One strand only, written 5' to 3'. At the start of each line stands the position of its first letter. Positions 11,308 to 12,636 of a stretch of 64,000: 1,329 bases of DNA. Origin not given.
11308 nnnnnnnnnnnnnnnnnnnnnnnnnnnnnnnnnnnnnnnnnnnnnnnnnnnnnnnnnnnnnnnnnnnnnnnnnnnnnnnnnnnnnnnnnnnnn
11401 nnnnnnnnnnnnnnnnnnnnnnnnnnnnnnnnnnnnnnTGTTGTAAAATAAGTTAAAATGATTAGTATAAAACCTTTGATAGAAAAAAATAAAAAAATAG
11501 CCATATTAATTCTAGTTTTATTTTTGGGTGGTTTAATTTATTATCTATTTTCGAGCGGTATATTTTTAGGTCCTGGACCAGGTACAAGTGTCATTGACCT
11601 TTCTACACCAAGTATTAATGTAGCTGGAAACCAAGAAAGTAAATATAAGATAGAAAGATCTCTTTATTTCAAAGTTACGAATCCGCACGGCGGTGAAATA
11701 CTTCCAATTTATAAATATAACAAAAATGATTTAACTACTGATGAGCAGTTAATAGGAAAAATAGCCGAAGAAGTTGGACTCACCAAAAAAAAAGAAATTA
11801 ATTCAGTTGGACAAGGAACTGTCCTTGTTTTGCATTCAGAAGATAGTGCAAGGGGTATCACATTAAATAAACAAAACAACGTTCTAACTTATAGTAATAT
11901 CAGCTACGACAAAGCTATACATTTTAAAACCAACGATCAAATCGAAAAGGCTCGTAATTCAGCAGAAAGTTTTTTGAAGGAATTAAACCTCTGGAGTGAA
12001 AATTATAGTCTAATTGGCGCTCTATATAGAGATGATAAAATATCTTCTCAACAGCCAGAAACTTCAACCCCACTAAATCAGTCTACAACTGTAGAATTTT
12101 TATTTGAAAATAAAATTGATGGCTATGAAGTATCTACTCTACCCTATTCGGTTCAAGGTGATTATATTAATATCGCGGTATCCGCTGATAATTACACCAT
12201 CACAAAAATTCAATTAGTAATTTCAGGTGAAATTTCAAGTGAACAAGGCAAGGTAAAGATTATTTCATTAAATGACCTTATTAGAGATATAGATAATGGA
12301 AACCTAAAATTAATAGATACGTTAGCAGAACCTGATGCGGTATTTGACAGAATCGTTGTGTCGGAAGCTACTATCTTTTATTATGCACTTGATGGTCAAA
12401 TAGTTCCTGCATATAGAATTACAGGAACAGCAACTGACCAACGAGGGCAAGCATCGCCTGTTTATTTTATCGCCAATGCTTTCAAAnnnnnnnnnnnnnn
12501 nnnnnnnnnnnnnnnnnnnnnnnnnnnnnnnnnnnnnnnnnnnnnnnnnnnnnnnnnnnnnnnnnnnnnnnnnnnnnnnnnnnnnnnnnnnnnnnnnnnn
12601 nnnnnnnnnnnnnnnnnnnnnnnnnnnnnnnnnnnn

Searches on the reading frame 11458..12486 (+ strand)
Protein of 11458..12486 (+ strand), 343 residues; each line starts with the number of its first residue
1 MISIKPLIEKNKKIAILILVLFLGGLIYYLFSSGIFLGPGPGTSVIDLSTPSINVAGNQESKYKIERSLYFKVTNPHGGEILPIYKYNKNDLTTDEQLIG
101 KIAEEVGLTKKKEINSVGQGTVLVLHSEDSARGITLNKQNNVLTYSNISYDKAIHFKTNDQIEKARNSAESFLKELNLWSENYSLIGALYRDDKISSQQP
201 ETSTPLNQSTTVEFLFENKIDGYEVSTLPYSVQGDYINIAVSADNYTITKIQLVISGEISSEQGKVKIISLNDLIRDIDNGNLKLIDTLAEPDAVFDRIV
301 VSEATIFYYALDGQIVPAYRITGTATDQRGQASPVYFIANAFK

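Call 4: search_protein_families(library=pfam, proteins=[window:11458-12486:+], max_evalue=0.01)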
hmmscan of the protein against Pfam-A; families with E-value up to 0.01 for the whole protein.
window:11458-12486:+ (343 aa): 0 families

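Call 13: search_protein_families(library=phrogs, proteins=[window:11458-12486:+], max_evalue=0.01)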
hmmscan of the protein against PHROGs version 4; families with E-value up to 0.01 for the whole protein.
window:11458-12486:+ (343 aa): 0 families

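Call 18: search_protein_families(library=ncbifam, proteins=[window:11458-12486:+], max_evalue=0.01)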
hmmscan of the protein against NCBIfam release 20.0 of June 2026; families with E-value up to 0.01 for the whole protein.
window:11458-12486:+ (343 aa): 0 families

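Call 45: search_protein_families(library=pfam, proteins=[window:11458-12486:+], max_evalue=10)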
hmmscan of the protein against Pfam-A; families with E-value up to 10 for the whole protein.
window:11458-12486:+ (343 aa): 0 families

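Call 50: search_solved_structures(query=A5, max_evalue=10)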
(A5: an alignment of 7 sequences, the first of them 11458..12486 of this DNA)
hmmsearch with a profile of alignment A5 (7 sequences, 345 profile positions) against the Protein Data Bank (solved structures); distinct sequences matched with E-value up to 10: 5.
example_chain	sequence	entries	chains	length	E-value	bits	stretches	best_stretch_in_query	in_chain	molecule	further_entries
7oa7_A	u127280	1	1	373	0.016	17.4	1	55-189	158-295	PilC minor pilin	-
8sme_A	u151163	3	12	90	1.6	10.9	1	103-135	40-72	Gp34.65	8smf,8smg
2pm8_A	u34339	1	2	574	1.6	10.9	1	92-171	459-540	Cholinesterase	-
2cx6_A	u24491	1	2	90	1.7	10.8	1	86-114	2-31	Hypothetical protein yhcO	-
8wje_B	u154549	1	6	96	1.8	10.7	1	102-135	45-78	Gp34.65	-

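Call 78: find_homologous_proteins(query=A5, max_evalue=0.001)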
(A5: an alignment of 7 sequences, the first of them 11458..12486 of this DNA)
Query A5 (7 sequences) (343 aa, profile of the alignment): 7 proteins with E <= 0.001 among 8000 candidates.
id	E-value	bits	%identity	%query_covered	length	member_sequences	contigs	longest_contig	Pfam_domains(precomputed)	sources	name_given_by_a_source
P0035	2.3e-119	417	23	72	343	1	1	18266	-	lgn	-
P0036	5.8e-96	340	84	100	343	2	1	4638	-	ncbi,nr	ncbi:MAG: hypothetical protein QG570_431 [Patescibacteria group bacterium]|nr:hypothetical protein [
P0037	2.6e-94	334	22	54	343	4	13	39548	-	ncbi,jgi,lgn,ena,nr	ncbi:MAG: hypothetical protein A2698_02005 [Candidatus Levybacteria bacterium RIFCSPHIGHO2_01_FULL_4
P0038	7.7e-88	313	26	28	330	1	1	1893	-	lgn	-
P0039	6.4e-87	310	22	51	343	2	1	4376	-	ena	-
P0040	1.6e-83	299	23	54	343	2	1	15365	-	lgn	-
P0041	1.5e-71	259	100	64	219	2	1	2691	-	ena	-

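Call 81: find_encoding_contigs(protein=P0037, flank=10000, max_places=3)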
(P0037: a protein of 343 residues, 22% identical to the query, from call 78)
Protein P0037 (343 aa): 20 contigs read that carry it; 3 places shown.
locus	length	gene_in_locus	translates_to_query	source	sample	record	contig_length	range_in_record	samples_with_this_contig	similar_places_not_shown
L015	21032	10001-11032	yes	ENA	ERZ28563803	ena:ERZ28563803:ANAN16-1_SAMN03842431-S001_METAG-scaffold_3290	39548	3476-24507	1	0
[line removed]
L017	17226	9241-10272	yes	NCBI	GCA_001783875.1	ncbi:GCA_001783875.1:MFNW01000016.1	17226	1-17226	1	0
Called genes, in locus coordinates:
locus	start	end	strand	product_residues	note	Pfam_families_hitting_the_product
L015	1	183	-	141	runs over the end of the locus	-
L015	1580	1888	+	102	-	-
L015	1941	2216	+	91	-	-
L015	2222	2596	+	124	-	PF01850:PIN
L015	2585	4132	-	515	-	-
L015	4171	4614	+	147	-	-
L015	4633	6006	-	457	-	-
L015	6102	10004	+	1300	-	PF01551:Peptidase_M23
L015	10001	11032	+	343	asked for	-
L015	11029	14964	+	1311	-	PF11790:Glyco_hydro_cc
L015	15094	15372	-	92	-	PF01909:NTP_transf_2, PF18765:Polbeta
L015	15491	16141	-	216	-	-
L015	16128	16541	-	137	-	PF00075:RNase_H, PF13456:RVT_3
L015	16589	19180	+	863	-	PF13196:DUF4012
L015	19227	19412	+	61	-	-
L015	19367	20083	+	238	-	PF01386:Ribosomal_L25p, PF14693:Ribosomal_TL5_C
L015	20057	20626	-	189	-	PF01728:FtsJ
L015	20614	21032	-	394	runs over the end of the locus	PF00133:tRNA-synt_1, PF09334:tRNA-synt_1g (faint), PF08264:Anticodon_1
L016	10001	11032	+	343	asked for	-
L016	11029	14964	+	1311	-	PF11790:Glyco_hydro_cc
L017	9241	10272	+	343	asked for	-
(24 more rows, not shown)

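Call 82: search_protein_families(library=pfam, proteins=[L015:11029-14961:+, L015:6102-10001:+, L015:4636-6006:-, L015:2588-4132:-, L015:4171-4611:+], max_evalue=0.01)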
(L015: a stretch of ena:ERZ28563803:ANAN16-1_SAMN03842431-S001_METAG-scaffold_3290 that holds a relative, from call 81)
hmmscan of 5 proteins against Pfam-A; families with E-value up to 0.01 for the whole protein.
L015:11029-14961:+ (1311 aa): 1 family
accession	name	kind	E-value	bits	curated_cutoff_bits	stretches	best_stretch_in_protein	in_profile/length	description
PF11790.14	Glyco_hydro_cc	-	1.7e-08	34.7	21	1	119-248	71-199/237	Glycosyl hydrolase catalytic core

L015:6102-10001:+ (1300 aa): 1 family
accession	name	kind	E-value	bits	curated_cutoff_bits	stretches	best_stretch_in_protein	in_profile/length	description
PF01551.29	Peptidase_M23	-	1.1e-20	74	28.7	1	1168-1255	4-89/96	Peptidase family M23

L015:4636-6006:- (457 aa): 0 families

L015:2588-4132:- (515 aa): 0 families

L015:4171-4611:+ (147 aa): 0 families

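Call 85: predict_structure(alignment_id=A8)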
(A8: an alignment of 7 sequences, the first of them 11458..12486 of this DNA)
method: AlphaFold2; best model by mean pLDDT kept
length: 343 residues; sequences in the alignment: 7
mean_pLDDT: 67.9   pTM: 0.63
mean pLDDT of the five models: 67.9, 61.6, 46.9, 44.1, 40.9
residues with pLDDT >= 90: 0; 70-90: 187; 50-70: 96; < 50: 60
segments of 3 or more residues with pLDDT < 50: 1-7, 31-61, 112-121, 195-204
pLDDT, mean of each block of 10 residues (from residue 1): 47 66 62 35 27 34 68 71 80 60 69 43 57 69 69 73 88 75 76 45 56 84 77 79 85 74 84 81 68 73 86 82 84 81 73
secondary structure, 60 per line:
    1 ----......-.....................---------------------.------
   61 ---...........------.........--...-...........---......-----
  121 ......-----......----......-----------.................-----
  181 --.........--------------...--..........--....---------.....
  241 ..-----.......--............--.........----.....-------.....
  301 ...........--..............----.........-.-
elements in order: H5-10 H12-32 E64-74 E81-89 H96-106 E110-115 E121-126 E132-137 E142-147 H159-175 E183-191 E211-220 E223-226 E236-242 E248-254 E257-268 H271-279 E284-288 E296-311 E314-327 E332-340

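Call 87: fold_search(model_id=the predicted structure, library=pdb)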
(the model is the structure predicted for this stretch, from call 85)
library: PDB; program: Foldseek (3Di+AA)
matches with E <= 10: 1540; with E <= 0.001: 5
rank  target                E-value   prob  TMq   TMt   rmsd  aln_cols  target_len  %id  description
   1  9a5d_B                1.2e-06  1.00  0.40  0.31   8.4       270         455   12  Integrative model of WALK-YYCH by crosslinking MS and deep learning (released 2024-09-18)
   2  2o3o_J                1.2e-06  1.00  0.29  0.39   9.9       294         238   12  Crystal Structure of the sensor histidine kinase regulator YycI from Bacillus subtitlis (released 2007-04-10)
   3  2o3o_I                1.4e-06  1.00  0.32  0.41   9.3       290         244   11  Crystal Structure of the sensor histidine kinase regulator YycI from Bacillus subtitlis (released 2007-04-10)
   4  2o3o_B                2.7e-06  1.00  0.29  0.38   9.4       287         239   13  Crystal Structure of the sensor histidine kinase regulator YycI from Bacillus subtitlis (released 2007-04-10)
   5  2fgt                  8.3e-04  1.00  0.36  0.34   9.3       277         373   11  Crystal Structure of YycH from Bacillus subtilis (released 2006-04-25)
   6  6v4o_I                8.3e-03  0.10  0.10  0.10  15.2       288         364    6  Structure of human 2E01 Fab in complex with influenza virus neuraminidase from B/Phuket/3073/2013 (released 2020-10-07)
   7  4mc7_A                1.1e-02  0.13  0.10  0.10  15.7       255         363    7  Crystal structure of a subtype N11 neuraminidase-like protein of A/flat-faced bat/Peru/033/2010 (H18N11) (released 2013-10-23)
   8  6v4n_M                1.3e-02  0.14  0.10  0.09  14.5       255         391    7  Structure of human 1G05 Fab in complex with influenza virus neuraminidase from B/Phuket/3073/2013 (released 2020-10-07)
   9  5efv_B                1.3e-02  0.12  0.11  0.07  16.0       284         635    7  The host-recognition device of Staphylococcus aureus phage Phi11 (released 2016-05-25)
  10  4cpo_A                1.6e-02  0.14  0.09  0.08  14.6       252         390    6  Structure of the Neuraminidase from the B/Lyon/CHU/15.216/2011 virus (released 2014-05-14)
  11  3k38_A                2.0e-02  0.08  0.09  0.08  16.0       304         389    7  Crystal Structure of B/Perth Neuraminidase D197E mutant (released 2010-09-01)
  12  3k36_A                2.4e-02  0.08  0.08  0.07  15.6       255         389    7  Crystal Structure of B/Perth Neuraminidase (released 2010-09-01)
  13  4raa                  2.4e-02  0.06  0.09  0.09  19.4       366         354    9  Crystal structure of a Putative exported protein (BF0058) from Bacteroides fragilis NCTC 9343 at 2.60 A resolution (released 2014-10-15)
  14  6td9_A                2.6e-02  0.33  0.15  0.19  16.6       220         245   11  X-ray structure of mature PA1624 from Pseudomonas aeruginosa PAO1 (released 2019-12-04)
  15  7bup_A                2.6e-02  0.13  0.13  0.17  23.9       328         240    9  Crystal structure of PCNA from pathogenic yeast Candida albicans (released 2021-02-17)
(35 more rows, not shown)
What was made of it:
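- Closest known: PrgK of pCF10. Different: Here virB4 is about 25 kb away and the downstream gene is YycI-like (call 87).
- Closest known: YycH/YycI, the regulators of WalK. Same: Both have an N-terminal TM helix plus extracytoplasmic alpha/beta domains of the same fold (Foldseek E=1.2e-6, probability 1.0; call 87).
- The structural relatives of p343 are YycH/YycI, which regulate the cell-wall-homeostasis kinase WalK (call 87).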
